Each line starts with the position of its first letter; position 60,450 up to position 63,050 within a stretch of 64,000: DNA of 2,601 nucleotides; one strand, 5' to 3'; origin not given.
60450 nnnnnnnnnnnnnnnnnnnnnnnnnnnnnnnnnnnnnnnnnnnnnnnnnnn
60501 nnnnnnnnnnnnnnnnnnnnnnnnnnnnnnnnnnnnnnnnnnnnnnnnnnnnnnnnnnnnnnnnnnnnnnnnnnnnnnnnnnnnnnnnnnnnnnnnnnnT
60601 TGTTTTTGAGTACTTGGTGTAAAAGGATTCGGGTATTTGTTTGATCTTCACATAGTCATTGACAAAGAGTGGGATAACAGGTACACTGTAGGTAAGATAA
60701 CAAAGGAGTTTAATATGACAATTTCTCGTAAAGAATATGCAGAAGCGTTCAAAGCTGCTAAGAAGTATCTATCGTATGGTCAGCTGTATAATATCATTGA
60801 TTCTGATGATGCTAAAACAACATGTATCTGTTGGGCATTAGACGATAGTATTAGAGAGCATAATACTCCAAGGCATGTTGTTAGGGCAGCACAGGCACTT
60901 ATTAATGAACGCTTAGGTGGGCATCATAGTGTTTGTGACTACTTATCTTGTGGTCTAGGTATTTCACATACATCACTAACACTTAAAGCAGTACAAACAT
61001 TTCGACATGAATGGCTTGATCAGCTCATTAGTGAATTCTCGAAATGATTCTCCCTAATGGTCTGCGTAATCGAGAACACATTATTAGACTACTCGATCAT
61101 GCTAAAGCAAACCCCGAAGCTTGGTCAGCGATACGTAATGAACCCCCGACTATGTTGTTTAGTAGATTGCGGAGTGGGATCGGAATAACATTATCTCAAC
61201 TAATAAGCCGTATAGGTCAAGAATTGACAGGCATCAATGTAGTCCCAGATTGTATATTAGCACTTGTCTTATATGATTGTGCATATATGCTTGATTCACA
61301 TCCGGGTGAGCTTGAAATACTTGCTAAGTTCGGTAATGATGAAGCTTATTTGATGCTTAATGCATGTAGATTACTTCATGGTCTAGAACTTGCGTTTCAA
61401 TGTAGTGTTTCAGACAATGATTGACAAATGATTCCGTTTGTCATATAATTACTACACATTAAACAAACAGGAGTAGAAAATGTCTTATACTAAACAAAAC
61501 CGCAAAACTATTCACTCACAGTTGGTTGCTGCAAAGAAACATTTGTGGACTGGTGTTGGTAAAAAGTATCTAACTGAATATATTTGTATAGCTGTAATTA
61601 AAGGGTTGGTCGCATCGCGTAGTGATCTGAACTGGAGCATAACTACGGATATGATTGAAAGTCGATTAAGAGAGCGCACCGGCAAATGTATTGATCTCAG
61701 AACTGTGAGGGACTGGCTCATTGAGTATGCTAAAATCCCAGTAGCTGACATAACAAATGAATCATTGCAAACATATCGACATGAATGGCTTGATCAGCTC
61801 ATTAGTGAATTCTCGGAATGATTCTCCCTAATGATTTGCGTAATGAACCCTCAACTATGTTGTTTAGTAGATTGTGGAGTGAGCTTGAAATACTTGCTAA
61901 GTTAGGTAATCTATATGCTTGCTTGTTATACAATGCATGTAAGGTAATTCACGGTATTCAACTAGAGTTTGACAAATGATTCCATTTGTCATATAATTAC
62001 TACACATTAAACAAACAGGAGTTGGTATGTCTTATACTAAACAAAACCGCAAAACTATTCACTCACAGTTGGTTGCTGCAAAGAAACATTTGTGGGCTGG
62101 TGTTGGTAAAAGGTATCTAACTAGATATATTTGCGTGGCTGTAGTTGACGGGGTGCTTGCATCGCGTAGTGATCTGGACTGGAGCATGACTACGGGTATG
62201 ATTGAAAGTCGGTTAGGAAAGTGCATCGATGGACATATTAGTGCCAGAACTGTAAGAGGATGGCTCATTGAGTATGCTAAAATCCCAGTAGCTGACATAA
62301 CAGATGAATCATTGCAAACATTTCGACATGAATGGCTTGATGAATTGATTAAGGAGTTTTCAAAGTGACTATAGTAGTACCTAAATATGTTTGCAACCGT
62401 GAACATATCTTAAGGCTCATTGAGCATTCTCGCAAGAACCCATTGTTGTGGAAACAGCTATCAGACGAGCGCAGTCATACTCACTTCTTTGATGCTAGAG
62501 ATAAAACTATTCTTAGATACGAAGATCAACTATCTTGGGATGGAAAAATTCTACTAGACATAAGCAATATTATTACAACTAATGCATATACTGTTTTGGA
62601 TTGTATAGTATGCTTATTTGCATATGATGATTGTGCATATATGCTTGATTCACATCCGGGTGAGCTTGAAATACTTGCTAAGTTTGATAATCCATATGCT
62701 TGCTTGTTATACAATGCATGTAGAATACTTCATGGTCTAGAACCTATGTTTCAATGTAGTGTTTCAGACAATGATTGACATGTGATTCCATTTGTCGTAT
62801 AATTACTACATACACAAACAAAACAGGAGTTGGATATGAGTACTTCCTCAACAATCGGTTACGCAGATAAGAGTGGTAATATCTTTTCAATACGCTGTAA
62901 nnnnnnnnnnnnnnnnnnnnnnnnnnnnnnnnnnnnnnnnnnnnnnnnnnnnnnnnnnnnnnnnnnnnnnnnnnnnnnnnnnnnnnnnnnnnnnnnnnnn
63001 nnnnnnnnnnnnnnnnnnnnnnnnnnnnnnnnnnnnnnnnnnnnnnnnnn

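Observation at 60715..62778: Triplicated two-gene module (family D + divergent family A) with a decayed middle copy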

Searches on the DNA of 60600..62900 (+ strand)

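Call 3: search_dna_similar(query=window:60600-62900:+, collection=phages, mode=near, max_rows=25)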
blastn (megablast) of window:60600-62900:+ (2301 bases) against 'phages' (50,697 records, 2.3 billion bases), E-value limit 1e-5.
No match.

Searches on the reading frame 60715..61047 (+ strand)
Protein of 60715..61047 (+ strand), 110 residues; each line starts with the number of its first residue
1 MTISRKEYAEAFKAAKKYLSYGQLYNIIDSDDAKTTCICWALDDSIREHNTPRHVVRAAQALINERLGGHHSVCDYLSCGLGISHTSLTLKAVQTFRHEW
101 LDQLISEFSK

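Call 10: search_protein_families(library=pfam, max_evalue=0.1, proteins=[window:60715-61047:+])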
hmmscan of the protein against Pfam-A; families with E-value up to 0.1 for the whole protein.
window:60715-61047:+ (110 aa): 2 families
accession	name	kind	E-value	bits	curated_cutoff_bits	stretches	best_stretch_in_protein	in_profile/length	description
PF11333.13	DUF3135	-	0.071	13.9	22.7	0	30-68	37-75/81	Protein of unknown function (DUF3135)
PF06209.18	COBRA1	-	0.084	12.3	22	1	27-82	147-200/348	Cofactor of BRCA1 (COBRA1)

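Call 12: search_protein_families(library=phrogs, max_evalue=0.01, proteins=[window:60715-61047:+])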
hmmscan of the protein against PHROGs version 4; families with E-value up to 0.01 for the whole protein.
window:60715-61047:+ (110 aa): 1 family
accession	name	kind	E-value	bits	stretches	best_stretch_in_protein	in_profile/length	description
phrog_8421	-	unknown function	9.4e-07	30.3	1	11-109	11-106/112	-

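Call 26: find_related_loci(query=A2, collection=viral_contigs, flank=6000)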
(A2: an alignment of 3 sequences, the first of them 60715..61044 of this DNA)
Query A2 (110 aa) in viral_contigs; peptide patterns used: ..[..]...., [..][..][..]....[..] (x = any residue, [..] = any of these).
53 stretches matched a pattern, but none encodes a relative of the query by tblastn (E <= 1e-3).

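Call 40: search_protein_representatives(alignment_id=A2)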
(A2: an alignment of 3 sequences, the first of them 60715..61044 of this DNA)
Query: 3 sequences, 109 profile positions. Proteins with E-value up to 0.001 (for the whole library): 875; up to 1e-10: 187; up to 1e-30: 2. The best 150 are listed.
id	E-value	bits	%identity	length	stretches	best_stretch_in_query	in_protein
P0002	6.9e-56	203.7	-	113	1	1-109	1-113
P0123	3.1e-44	166.2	-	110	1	1-109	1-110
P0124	4.6e-28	114.1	-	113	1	1-109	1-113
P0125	1.7e-27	112.3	-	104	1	1-109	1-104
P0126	1.1e-22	96.8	-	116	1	1-108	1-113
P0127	2.4e-18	82.9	-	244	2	9-107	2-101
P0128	2.8e-18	82.7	-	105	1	1-109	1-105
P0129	4.4e-18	82.0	-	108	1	5-109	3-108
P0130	5.6e-18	81.7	-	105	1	7-109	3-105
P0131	6.2e-18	81.5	-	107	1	1-109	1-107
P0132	6.3e-18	81.5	-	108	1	7-109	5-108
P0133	6.5e-18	81.5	-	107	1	1-109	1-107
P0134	8.4e-18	81.1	-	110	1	3-109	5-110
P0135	9.0e-18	81.0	-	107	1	2-107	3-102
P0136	1.4e-17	80.4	-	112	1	3-109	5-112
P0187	5.4e-14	68.8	-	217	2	6-109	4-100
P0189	8.0e-14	68.3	-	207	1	9-109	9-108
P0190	9.4e-14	68.1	-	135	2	8-107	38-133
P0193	1.1e-13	67.8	-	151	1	9-108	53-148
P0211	3.9e-13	66.1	-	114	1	5-108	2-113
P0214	4.9e-13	65.8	-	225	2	10-108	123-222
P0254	7.2e-12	62.0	-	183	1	1-109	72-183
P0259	9.9e-12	61.6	-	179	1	10-108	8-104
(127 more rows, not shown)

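Call 47: find_encoding_contigs(protein=P0211, flank=6000, max_places=2)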
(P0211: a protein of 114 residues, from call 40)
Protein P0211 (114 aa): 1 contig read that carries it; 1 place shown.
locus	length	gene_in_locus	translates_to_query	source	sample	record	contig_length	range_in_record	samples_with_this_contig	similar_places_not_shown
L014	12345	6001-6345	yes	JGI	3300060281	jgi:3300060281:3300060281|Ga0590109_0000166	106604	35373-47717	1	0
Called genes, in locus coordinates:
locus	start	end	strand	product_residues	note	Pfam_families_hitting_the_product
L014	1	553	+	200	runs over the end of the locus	PF00929:RNase_T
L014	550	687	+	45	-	-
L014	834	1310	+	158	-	-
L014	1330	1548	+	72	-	-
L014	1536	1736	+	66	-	-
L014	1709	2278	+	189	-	PF02915:Rubrerythrin (weak)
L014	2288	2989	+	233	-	-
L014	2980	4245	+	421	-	PF01139:RtcB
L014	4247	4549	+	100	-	-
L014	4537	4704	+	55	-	-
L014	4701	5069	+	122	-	-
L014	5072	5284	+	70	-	-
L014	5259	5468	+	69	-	-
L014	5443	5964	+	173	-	-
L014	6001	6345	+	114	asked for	-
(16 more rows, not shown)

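Call 53: search_protein_families(library=ncbifam, max_evalue=0.1, proteins=[window:60715-61047:+])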
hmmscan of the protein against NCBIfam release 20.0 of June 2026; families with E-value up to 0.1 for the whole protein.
window:60715-61047:+ (110 aa): 0 families

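Call 64: search_dna_similar(query=P0128, collection=phages, mode=protein, max_evalue=0.001, max_rows=30)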
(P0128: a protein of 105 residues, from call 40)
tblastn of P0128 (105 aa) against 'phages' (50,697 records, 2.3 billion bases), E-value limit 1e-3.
Records with a match: 2; places in all: 2; records where one place covers at least 80% of the query: 2.
Best place of each record, by identity: <60% 2.
By first word of the organism name: Delftia 2.
By host as written in the record: Delftia acidovorans 2.
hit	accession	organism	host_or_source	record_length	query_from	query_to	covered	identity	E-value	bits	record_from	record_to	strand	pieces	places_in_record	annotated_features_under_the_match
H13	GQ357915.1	Delftia phage PhiW-14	Delftia acidovorans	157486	15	105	87%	33.0%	4e-5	46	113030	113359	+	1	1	174: conserved hypothetical protein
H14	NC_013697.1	Delftia phage PhiW-14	Delftia acidovorans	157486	15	105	87%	33.0%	4e-5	46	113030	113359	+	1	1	174: hypothetical protein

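Call 66: get_annotated_region(hit=H14, flank=2500)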
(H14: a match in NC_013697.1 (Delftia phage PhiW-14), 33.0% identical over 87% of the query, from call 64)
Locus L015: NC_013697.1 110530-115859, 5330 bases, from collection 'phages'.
description: Delftia phage PhiW-14, complete genome.
organism: Delftia phage PhiW-14 (NCBI taxid 665032)
taxonomy: Viruses; Duplodnaviria; Heunggongvirae; Uroviricota; Caudoviricetes; Ionavirus; Ionavirus W14
host: Delftia acidovorans; source: -; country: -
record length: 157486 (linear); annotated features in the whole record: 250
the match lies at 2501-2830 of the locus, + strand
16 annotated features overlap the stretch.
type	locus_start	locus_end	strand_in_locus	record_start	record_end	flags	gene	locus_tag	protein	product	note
CDS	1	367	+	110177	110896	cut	167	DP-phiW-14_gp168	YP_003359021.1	hypothetical protein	-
CDS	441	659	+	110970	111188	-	168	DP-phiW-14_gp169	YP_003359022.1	hypothetical protein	-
CDS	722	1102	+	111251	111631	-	169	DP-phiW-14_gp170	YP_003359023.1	hypothetical protein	-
CDS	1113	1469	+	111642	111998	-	170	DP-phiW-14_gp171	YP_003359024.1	hypothetical protein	-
CDS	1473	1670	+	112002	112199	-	171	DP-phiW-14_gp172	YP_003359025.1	hypothetical protein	-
CDS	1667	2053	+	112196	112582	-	172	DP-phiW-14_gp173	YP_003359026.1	hypothetical protein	-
CDS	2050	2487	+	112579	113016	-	173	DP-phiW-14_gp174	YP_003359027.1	hypothetical protein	-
CDS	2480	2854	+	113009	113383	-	174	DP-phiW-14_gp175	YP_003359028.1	hypothetical protein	similar to YP_006958.1 flap endonuclease [Enterobacteria phage T5] & YP_001837066.1 flap endonuclease [Enterobacteria ...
CDS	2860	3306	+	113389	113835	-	175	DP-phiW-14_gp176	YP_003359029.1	hypothetical protein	-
CDS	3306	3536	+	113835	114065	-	176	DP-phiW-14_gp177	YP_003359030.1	hypothetical protein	-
CDS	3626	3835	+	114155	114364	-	177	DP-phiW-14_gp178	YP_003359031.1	hypothetical protein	-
CDS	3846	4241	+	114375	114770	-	178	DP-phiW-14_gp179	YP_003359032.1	hypothetical protein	-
CDS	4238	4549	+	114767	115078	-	179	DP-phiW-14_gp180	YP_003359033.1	hypothetical protein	-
CDS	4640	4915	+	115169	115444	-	180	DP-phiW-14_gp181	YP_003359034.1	hypothetical protein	-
CDS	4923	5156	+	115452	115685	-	181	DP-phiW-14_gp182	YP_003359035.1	hypothetical protein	-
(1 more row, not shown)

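Call 75: find_encoding_contigs(protein=P0124, flank=5000, max_places=3)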
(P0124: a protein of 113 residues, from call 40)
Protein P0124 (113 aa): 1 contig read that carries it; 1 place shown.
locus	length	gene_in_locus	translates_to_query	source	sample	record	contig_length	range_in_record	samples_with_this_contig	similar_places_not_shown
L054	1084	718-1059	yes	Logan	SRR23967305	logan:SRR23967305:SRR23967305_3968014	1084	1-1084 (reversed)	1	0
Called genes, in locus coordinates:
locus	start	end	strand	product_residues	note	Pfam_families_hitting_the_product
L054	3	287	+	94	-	?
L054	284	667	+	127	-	-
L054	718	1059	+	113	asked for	-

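Call 76: find_encoding_contigs(protein=P0125, flank=5000, max_places=3)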
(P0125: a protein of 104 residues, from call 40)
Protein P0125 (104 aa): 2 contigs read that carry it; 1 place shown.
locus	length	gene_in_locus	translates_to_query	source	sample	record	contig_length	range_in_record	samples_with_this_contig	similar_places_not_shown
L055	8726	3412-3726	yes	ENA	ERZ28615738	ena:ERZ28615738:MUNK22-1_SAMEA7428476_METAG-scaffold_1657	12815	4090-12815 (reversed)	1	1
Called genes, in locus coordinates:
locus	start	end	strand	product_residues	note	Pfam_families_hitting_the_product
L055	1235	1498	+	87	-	-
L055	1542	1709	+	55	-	-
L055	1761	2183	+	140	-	-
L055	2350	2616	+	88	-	-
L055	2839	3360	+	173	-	-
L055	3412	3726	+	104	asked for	-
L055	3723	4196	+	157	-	-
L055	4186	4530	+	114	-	-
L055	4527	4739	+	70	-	-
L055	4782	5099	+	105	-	-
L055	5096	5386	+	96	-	-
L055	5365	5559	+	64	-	-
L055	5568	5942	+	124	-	-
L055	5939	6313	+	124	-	-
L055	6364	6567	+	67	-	-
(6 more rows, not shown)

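Call 86: find_encoding_contigs(protein=P0126, flank=5000, max_places=3)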
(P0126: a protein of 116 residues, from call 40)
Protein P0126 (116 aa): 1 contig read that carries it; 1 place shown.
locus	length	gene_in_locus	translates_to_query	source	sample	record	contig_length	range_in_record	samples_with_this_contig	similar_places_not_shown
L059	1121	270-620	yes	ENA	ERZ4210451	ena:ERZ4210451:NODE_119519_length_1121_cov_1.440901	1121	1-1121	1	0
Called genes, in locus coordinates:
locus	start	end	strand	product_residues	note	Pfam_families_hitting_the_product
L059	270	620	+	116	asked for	-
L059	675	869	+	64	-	-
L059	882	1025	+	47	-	-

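Call 90: search_protein_families(library=pfam, max_evalue=0.01, proteins=[P0127, P0187, P0189, P0190, P0193, P0214, P0254, P0259])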
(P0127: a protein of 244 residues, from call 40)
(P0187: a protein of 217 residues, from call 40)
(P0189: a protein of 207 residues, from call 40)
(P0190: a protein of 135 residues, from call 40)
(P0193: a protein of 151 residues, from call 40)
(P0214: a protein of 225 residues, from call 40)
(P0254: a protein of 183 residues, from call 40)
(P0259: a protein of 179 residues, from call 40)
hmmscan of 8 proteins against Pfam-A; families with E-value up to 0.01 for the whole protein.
P0127 (244 aa): 0 families

P0187 (217 aa): 0 families

P0189 (207 aa): 0 families

P0190 (135 aa): 0 families

P0193 (151 aa): 0 families

P0214 (225 aa): 0 families

P0254 (183 aa): 0 families

P0259 (179 aa): 0 families

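Call 95: search_protein_families(library=padloc, max_evalue=0.01, proteins=[window:60715-61047:+])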
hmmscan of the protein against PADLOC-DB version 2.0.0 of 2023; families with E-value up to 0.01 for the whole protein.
window:60715-61047:+ (110 aa): 0 families
